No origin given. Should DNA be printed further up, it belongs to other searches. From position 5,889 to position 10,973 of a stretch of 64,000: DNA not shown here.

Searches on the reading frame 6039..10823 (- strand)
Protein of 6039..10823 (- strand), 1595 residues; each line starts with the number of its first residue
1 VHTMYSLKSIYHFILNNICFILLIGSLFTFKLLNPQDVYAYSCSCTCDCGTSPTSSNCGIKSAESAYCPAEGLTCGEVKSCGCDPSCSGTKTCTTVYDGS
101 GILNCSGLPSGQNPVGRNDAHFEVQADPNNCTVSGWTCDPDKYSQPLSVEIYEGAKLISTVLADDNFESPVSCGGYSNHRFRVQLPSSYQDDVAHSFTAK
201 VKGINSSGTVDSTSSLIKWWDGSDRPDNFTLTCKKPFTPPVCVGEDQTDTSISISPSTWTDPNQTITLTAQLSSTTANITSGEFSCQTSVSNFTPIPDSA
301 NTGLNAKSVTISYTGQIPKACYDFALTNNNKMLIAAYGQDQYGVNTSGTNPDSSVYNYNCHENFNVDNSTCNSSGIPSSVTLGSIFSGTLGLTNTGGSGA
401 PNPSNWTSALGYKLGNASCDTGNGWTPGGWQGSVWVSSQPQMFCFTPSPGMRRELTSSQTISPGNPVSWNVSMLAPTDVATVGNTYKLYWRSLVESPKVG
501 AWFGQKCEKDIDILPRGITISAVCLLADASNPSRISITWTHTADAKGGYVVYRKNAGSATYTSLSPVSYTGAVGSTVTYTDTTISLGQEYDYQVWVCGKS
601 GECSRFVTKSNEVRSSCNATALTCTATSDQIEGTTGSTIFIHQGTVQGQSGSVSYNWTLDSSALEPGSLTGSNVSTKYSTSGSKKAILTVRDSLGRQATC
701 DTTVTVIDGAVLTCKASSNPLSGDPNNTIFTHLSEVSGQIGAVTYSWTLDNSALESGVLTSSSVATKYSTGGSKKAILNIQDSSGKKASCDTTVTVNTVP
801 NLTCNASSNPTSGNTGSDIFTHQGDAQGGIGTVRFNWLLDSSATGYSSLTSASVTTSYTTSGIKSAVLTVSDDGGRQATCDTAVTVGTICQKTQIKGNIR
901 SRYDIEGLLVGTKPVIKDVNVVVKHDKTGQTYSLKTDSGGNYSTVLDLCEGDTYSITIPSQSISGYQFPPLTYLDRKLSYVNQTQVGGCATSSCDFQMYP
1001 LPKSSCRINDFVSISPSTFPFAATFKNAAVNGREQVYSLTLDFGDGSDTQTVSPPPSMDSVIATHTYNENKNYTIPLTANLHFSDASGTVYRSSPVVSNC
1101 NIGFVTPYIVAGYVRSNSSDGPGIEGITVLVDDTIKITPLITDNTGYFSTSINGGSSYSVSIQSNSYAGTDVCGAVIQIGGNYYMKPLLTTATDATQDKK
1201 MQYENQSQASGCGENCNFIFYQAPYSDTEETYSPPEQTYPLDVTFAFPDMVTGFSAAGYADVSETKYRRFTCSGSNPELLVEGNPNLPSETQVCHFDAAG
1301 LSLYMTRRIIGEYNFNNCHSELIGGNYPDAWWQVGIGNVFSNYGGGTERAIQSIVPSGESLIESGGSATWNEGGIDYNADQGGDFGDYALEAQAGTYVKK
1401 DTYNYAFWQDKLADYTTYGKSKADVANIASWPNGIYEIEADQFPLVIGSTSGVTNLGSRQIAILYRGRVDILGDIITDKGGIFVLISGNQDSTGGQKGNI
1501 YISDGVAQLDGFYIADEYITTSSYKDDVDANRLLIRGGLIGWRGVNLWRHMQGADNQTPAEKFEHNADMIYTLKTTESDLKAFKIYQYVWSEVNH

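Call 69: search_protein_families(library=pfam, proteins=[window:6039-10823:-], max_evalue=0.01)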
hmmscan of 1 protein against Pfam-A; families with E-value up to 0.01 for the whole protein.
window:6039-10823:- (1595 aa): 3 families
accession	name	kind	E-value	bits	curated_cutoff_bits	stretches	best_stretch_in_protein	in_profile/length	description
PF18911.6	PKD_4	-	6.7e-15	55.3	27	2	633-705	14-84/85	PKD domain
PF00801.26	PKD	-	3.6e-05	24.1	23.5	1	1033-1087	26-73/80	PKD domain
PF13620.12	CarboxypepD_reg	-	0.00011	22.9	32.3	1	1110-1180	2-72/82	Carboxypeptidase regulatory-like domain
